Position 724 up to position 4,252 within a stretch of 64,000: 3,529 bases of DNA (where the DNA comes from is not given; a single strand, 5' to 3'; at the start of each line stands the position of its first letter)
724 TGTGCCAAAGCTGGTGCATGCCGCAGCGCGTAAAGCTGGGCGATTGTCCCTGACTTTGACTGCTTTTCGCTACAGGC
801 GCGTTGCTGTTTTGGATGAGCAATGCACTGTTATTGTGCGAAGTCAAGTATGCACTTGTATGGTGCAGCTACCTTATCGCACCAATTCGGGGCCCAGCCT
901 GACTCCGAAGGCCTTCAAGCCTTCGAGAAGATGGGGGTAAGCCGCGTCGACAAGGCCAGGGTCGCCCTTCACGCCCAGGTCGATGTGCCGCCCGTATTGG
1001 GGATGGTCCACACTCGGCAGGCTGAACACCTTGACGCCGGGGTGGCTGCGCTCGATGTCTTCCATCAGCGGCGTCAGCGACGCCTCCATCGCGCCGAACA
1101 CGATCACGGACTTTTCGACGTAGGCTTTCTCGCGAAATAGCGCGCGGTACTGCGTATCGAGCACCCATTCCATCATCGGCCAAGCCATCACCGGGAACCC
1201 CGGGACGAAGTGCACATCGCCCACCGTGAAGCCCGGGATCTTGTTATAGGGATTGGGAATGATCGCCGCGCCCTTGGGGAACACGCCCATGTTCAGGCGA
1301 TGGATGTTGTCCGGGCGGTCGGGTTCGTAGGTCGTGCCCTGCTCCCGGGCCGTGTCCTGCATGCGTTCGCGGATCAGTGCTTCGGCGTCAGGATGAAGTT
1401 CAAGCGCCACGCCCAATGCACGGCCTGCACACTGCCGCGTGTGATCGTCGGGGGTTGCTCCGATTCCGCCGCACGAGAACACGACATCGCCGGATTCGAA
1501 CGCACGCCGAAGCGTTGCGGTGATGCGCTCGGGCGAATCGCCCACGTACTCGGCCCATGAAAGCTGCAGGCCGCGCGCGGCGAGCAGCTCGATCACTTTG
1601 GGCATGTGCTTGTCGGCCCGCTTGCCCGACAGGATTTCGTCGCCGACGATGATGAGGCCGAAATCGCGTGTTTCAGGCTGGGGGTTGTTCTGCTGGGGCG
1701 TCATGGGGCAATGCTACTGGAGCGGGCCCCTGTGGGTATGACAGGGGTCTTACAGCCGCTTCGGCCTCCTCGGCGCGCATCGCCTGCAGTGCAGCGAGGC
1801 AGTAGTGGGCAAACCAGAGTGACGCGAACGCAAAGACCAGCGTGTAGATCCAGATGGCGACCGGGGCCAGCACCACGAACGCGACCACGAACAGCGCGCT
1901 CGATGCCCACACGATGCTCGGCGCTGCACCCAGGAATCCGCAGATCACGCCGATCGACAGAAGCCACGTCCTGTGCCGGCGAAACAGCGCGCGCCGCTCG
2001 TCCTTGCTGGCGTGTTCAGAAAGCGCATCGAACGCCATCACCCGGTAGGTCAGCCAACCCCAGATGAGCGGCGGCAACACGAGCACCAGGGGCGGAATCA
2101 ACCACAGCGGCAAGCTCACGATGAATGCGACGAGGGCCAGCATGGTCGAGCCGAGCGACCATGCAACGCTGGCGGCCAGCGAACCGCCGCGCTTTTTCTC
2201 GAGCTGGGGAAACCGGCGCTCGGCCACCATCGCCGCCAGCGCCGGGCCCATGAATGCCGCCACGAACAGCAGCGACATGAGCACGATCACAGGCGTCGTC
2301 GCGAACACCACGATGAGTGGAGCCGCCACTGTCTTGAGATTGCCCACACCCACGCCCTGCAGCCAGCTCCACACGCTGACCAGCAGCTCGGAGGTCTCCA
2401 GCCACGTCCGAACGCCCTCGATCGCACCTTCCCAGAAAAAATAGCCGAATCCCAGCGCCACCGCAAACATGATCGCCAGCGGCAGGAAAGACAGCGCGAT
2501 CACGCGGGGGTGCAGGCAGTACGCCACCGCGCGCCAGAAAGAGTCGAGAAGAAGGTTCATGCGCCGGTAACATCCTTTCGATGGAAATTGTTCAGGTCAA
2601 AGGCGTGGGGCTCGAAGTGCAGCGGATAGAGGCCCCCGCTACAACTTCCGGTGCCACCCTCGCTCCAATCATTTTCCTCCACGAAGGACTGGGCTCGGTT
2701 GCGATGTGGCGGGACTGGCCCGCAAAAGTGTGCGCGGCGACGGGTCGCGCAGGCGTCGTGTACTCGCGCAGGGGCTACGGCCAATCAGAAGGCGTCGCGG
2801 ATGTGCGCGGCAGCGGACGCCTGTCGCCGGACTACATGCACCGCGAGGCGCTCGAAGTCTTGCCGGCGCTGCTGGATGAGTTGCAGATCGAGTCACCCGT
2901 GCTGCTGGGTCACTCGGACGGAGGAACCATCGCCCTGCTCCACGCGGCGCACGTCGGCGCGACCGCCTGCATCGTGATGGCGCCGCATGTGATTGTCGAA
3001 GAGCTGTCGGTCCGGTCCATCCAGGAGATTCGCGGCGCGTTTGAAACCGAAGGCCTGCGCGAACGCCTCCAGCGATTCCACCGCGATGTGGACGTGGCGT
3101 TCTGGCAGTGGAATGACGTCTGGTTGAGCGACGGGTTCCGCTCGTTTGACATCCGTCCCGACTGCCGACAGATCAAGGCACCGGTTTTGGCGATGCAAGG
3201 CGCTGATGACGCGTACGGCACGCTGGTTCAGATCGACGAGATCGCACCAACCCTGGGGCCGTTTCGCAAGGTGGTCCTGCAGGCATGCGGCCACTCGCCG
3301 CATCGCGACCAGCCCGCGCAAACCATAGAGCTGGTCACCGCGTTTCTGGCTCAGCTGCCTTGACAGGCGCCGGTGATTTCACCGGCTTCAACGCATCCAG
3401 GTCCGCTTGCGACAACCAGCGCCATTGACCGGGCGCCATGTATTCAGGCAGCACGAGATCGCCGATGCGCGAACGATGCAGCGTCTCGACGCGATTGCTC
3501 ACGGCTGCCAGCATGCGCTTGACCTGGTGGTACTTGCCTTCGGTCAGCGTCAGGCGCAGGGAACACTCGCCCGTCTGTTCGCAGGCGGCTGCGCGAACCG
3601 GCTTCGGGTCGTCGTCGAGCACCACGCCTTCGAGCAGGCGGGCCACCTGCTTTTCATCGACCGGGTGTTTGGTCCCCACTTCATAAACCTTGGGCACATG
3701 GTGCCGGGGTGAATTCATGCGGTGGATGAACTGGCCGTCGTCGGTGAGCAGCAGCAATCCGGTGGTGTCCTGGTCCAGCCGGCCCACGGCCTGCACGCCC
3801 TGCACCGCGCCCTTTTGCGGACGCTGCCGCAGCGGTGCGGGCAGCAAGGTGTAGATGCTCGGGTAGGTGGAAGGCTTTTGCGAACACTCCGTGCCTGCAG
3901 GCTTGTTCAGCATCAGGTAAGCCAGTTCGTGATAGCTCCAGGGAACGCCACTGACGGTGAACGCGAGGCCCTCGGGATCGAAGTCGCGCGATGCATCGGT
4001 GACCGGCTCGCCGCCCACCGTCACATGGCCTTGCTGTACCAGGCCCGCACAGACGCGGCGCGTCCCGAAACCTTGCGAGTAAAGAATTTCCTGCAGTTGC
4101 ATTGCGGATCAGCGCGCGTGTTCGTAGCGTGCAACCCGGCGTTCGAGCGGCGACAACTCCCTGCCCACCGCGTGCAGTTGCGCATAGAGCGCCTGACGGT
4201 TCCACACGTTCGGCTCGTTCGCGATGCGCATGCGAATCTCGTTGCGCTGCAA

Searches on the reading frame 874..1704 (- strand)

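Call 61: search_protein_families(library=pfam, proteins=[window:874-1704:-], max_evalue=0.00001)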
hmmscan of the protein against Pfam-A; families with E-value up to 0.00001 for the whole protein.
window:874-1704:- (276 aa): 1 family
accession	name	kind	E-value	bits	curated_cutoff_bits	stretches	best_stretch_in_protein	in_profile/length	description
PF00994.29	MoCF_biosynth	-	9.2e-27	94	26.6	1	17-182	2-138/144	Probable molybdopterin binding domain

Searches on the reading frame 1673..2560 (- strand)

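Call 61: search_protein_families(library=pfam, proteins=[window:1673-2560:-], max_evalue=0.00001)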
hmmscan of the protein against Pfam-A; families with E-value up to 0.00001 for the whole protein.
window:1673-2560:- (295 aa): 1 family
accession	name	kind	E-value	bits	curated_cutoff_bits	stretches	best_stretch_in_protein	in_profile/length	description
PF07264.17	EI24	-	2.9e-34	119.4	32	1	8-218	2-195/199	Sulfate transporter CysZ/Etoposide-induced protein 2.4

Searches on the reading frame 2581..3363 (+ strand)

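Call 61: search_protein_families(library=pfam, proteins=[window:2581-3363:+], max_evalue=0.00001)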
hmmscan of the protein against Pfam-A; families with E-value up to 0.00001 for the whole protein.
window:2581-3363:+ (260 aa): 3 families
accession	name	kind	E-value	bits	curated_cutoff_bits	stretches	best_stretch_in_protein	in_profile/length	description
PF12697.13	Abhydrolase_6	-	2.8e-16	61.3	26.3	1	30-250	1-216/217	Alpha/beta hydrolase family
PF00561.26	Abhydrolase_1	-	7.2e-11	42.7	25.8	1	29-123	2-88/245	alpha/beta hydrolase fold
PF12146.15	Hydrolase_4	-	1.3e-06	28.4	27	0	30-149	6-124/239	Serine aminopeptidase, S33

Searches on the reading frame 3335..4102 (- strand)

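Call 61: search_protein_families(library=pfam, proteins=[window:3335-4102:-], max_evalue=0.00001)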
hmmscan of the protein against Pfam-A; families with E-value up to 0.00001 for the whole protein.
window:3335-4102:- (255 aa): 2 families
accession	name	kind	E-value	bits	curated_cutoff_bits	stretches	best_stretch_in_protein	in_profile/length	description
PF00849.27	PseudoU_synth_2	-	8.7e-19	68.7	26.8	1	62-200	2-152/152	RNA pseudouridylate synthase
PF01479.30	S4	-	6.6e-09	35.8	22.8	1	3-40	3-41/48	S4 domain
